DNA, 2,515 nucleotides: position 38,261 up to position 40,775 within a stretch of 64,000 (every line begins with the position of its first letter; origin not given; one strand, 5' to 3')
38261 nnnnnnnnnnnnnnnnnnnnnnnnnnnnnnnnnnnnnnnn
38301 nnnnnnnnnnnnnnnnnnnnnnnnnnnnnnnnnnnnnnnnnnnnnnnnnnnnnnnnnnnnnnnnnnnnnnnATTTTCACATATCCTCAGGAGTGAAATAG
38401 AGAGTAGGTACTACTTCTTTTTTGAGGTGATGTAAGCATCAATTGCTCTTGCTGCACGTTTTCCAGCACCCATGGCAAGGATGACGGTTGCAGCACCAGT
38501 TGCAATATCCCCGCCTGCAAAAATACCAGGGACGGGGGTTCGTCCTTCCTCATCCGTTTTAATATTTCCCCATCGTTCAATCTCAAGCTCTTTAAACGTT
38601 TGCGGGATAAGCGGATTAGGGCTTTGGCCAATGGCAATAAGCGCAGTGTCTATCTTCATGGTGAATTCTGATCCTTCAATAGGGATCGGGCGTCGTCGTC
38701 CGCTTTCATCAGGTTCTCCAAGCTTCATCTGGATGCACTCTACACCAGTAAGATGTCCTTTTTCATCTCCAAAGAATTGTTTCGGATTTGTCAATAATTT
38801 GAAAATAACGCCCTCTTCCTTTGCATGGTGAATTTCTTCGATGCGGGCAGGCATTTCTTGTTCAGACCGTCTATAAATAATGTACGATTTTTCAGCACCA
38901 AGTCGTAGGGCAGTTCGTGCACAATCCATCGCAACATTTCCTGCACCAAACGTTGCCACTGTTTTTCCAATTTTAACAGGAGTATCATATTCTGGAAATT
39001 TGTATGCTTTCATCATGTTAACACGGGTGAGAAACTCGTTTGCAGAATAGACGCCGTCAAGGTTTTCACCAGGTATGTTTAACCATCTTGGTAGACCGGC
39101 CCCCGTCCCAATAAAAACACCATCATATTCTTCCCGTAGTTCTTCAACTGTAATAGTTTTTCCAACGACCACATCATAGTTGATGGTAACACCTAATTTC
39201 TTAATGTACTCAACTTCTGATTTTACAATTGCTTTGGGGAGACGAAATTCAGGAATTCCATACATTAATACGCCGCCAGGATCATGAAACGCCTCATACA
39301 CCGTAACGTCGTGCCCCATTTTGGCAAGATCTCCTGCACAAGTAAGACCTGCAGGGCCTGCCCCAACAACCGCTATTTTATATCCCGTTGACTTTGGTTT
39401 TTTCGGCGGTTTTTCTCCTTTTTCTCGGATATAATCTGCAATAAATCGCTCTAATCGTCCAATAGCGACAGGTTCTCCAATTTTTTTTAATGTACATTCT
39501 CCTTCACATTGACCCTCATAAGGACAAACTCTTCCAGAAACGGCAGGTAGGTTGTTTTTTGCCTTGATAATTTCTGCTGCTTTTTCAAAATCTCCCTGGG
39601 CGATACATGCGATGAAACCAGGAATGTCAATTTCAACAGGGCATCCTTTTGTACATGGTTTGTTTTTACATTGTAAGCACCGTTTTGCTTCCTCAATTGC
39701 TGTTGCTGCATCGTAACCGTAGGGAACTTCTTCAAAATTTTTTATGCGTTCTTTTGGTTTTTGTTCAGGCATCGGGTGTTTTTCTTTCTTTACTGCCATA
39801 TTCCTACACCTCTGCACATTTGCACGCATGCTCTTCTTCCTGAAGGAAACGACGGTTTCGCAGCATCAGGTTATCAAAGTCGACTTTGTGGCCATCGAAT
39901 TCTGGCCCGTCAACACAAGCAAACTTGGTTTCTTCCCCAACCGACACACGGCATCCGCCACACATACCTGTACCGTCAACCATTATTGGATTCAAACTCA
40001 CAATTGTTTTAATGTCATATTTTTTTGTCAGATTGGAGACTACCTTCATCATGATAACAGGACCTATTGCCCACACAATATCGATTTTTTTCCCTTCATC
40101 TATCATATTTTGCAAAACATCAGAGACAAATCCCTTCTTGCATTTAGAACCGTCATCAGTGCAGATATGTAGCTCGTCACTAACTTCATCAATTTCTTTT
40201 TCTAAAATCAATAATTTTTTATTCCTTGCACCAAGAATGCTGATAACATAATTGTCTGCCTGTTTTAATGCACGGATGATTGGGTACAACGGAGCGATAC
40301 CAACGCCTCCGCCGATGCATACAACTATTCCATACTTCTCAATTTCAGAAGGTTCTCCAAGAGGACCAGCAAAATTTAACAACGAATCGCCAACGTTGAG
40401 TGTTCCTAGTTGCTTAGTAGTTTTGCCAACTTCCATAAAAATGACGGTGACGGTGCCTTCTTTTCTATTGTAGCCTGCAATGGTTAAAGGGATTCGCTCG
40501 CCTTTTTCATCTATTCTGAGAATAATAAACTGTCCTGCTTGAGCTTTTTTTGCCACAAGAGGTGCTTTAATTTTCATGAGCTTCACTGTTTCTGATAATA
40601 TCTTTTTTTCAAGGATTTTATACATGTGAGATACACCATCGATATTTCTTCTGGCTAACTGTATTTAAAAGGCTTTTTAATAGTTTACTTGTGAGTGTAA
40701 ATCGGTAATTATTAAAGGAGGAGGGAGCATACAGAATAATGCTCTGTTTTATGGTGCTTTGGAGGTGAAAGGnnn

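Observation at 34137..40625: Prenyl-lipid-type cluster: atypical GGR paralog facing tandem UbiA prenyltransferases, two tiny overlapping polytopic membrane proteins and an NfnAB-like pair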

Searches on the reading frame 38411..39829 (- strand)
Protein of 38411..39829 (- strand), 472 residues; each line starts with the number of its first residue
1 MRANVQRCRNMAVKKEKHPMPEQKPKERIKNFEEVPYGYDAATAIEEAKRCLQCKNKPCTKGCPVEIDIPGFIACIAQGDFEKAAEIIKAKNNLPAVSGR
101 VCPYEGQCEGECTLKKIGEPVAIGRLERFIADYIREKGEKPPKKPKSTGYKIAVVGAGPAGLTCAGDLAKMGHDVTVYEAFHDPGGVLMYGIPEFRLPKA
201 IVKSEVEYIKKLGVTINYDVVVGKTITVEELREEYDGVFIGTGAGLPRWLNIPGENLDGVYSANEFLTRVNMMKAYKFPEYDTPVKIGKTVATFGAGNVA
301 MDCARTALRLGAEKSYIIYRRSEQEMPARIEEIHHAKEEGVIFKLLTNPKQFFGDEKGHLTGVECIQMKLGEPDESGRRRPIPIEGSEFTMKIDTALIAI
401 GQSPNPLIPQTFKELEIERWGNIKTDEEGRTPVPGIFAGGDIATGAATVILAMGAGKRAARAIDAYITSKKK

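Call 3: search_protein_families(library=pfam, proteins=[window:38411-39829:-], max_evalue=0.1)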
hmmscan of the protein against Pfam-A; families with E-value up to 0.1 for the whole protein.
window:38411-39829:- (472 aa): 18 families
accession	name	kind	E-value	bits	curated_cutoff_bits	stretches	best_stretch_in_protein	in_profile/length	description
PF14691.11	Fer4_20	-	4.1e-43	146.2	25.8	1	28-138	1-112/113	Dihydroprymidine dehydrogenase domain II, 4Fe-4S cluster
PF07992.20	Pyr_redox_2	-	1.3e-37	130.2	26.1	1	150-456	1-291/291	Pyridine nucleotide-disulphide oxidoreductase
PF00070.33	Pyr_redox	-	6e-11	43.1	22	2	151-180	1-30/82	Pyridine nucleotide-disulphide oxidoreductase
PF13450.12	NAD_binding_8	-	2.2e-08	34.7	21.9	1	154-187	1-34/68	NAD(P)-binding Rossmann-like domain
PF01266.30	DAO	-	2.6e-06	27.6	27.9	1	151-186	1-37/353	FAD dependent oxidoreductase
PF00890.30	FAD_binding_2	-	1.5e-05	24.8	20.4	1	152-180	2-30/414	FAD binding domain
PF13738.12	Pyr_redox_3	-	2e-05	24.4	30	1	154-179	2-28/305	Pyridine nucleotide-disulphide oxidoreductase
PF01593.30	Amino_oxidase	-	3.2e-05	23.9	19.8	1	160-186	2-28/443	Flavin containing amine oxidoreductase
PF03486.20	HI0933_like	-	5.5e-05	23.2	50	1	151-185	2-36/244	HI0933-like protein Rossmann domain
PF01946.23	Thi4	-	9.8e-05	22.1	26.2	1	151-214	19-82/235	Thi4 family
PF01262.27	AlaDh_PNT_C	-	0.00011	22.1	23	0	151-180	30-59/214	Alanine dehydrogenase/PNT, C-terminal domain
PF02826.25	2-Hacid_dh_C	-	0.0007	19.5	25.1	0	142-184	29-71/178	D-isomer specific 2-hydroxyacid dehydrogenase, NAD binding domain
PF12831.13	FAD_oxidored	-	0.003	17.4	27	1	152-188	2-38/416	FAD dependent oxidoreductase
PF01134.28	GIDA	-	0.0031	17.1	22.1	1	151-179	1-29/391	Glucose inhibited division protein A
PF01494.25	FAD_binding_3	-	0.0048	16.6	22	1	151-180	3-32/349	FAD binding domain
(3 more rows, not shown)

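Call 4: search_protein_families(library=ncbifam, proteins=[window:38411-39829:-], max_evalue=0.1)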
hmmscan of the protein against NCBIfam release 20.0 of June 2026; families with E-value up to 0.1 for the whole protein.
window:38411-39829:- (472 aa): 122 families (the best 25 are shown)
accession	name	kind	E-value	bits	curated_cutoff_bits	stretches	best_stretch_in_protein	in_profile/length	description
NF009414.0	PRK12778.1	equivalog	1.2e-214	714.9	1103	1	10-469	289-751/752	bifunctional dihydroorotate dehydrogenase B NAD binding subunit/NADPH-dependent glutamate synthase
TIGR01316.1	gltA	equivalog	3e-190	632.8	471.75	1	25-467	2-449/449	NADPH-dependent glutamate synthase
NF009413.0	PRK12775.1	equivalog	7e-163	543.8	1895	1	14-472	296-759/1006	putative trifunctional 2-polyprenylphenol hydroxylase/glutamate synthase subunit beta/ferritin domain-containing protein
NF009410.0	PRK12771.1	subfamily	4.9e-129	431.5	516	2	57-470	48-448/566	NAD(P)-binding protein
NF009454.0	PRK12814.1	equivalog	3.4e-123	412.3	916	2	57-470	102-503/657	putative NADPH-dependent glutamate synthase small subunit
NF009415.0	PRK12779.1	equivalog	2.8e-122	409.4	1519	1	58-466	209-625/944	putative bifunctional glutamate synthase subunit beta/2-polyprenylphenol hydroxylase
TIGR01318.1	gltD_gamma_fam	subfamily_domain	3e-116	388.7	482.95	1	20-467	10-465/467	glutamate synthase, small subunit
NF009408.0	PRK12769.1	equivalog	6.8e-107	358.2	1003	1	21-470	196-654/659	formate-dependent uric acid utilization protein AegA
NF010590.0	PRK13984.1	equivalog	9e-98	328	946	1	14-471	155-610/611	putative oxidoreductase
NF009451.0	PRK12809.1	equivalog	6.4e-97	325.4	1154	1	17-468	176-635/639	formate-dependent uric acid utilization protein YgfT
TIGR03315.1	Se_ygfK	equivalog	8.4e-90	301.6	835.3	1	47-463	435-835/1012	putative selenate reductase subunit YgfK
TIGR01317.1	GOGAT_sm_gam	subfamily_domain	2.8e-87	293.6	447.7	1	16-469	9-480/485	glutamate synthase small subunit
NF009409.0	PRK12770.1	subfamily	8.3e-85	285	343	1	143-471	12-354/360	putative glutamate synthase subunit beta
NF045663.1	diclust_near_Sec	equivalog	1.5e-46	158.9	530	3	58-244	19-199/759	pyridine nucleotide-disulfide oxidoreductase/dicluster-binding protein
TIGR01292.1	TRX_reduct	equivalog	8.8e-18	64.1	343.45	1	287-467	140-300/300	thioredoxin-disulfide reductase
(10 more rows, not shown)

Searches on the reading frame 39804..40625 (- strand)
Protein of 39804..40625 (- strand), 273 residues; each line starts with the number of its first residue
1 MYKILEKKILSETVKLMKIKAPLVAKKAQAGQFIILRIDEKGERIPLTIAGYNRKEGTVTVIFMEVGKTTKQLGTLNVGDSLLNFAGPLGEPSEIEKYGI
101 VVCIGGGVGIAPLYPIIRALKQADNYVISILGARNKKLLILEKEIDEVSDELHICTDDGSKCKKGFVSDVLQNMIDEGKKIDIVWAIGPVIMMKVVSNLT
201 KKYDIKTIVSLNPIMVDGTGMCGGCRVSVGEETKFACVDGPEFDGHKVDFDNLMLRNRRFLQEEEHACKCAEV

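Call 3: search_protein_families(library=pfam, proteins=[window:39804-40625:-], max_evalue=0.1)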
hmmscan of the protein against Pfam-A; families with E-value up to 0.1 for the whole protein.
window:39804-40625:- (273 aa): 5 families
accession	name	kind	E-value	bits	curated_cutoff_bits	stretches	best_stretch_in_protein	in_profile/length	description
PF10418.14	DHODB_Fe-S_bind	-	1.9e-13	50.3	23.9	1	212-249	1-41/41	Iron-sulfur cluster binding domain of dihydroorotate dehydrogenase B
PF00175.26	NAD_binding_1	-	5.5e-08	33.9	22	1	104-197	2-108/109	Oxidoreductase NAD-binding domain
PF00970.30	FAD_binding_6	-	3.8e-05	24.4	21.1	1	3-91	3-96/99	Oxidoreductase FAD-binding domain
PF18246.6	OST_IS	-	0.057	13.9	25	0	34-80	27-73/91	Oligosaccharyltransferase Insert domain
PF08030.17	NAD_binding_6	-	0.062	13.8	22.2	1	100-125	3-28/156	Ferric reductase NAD binding domain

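Call 4: search_protein_families(library=ncbifam, proteins=[window:39804-40625:-], max_evalue=0.1)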
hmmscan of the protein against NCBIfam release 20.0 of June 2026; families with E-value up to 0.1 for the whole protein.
window:39804-40625:- (273 aa): 21 families
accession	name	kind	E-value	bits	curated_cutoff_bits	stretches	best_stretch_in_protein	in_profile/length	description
NF004862.0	PRK06222.1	subfamily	9.9e-129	428.8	220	1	1-269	1-269/281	sulfide/dihydroorotate dehydrogenase-like FAD/NAD-binding protein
NF009414.0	PRK12778.1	equivalog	1.6e-119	400.3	1103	1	1-267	1-267/752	bifunctional dihydroorotate dehydrogenase B NAD binding subunit/NADPH-dependent glutamate synthase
NF009413.0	PRK12775.1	equivalog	5.3e-93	312.5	1895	1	1-268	1-268/1006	putative trifunctional 2-polyprenylphenol hydroxylase/glutamate synthase subunit beta/ferritin domain-containing protein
NF009415.0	PRK12779.1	equivalog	4.2e-72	243.4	1519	1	2-267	651-937/944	putative bifunctional glutamate synthase subunit beta/2-polyprenylphenol hydroxylase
NF000796.0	PRK00054.1-1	equivalog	2.4e-43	148.2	224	1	8-248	12-235/254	dihydroorotate dehydrogenase electron transfer subunit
NF000798.0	PRK00054.1-3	equivalog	9e-38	130.3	219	1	2-248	8-242/244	dihydroorotate dehydrogenase electron transfer subunit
NF000799.0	PRK00054.1-4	equivalog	2.3e-35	121.9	314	1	4-248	9-256/258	dihydroorotate dehydrogenase electron transfer subunit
NF000797.0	PRK00054.1-2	equivalog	3.1e-30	105.3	270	1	4-247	19-264/267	dihydroorotate dehydrogenase electron transfer subunit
NF004470.0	PRK05802.1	equivalog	3.5e-19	69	313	1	3-232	69-308/330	sulfide/dihydroorotate dehydrogenase-like FAD/NAD-binding protein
TIGR02911.1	sulfite_red_B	equivalog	3.2e-18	65.8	288.6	1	26-244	29-252/261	anaerobic sulfite reductase subunit AsrB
NF006220.0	PRK08345.1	subfamily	4e-16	59.1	395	1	3-244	14-283/294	cytochrome-c3 hydrogenase subunit gamma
NF040835.1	sulfhyd_HydG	equivalog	8.4e-13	48.2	650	1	10-244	28-280/292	NADPH-dependent hydrogenase/sulfhydrogenase 1 subunit gamma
NF040830.1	sulfhyd_ShyC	equivalog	5.2e-10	39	600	2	24-119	33-129/288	NAD(P)-dependent hydrogenase/sulfhydrogenase 2 subunit gamma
NF040810.1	BenC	equivalog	1.6e-08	34.1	430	1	18-207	123-322/333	benzoate 1,2-dioxygenase electron transfer component BenC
NF005128.0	PRK06567.1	equivalog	4e-07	28.3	1072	1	6-148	799-944/1031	putative bifunctional glutamate synthase subunit beta/2-polyprenylphenol hydroxylase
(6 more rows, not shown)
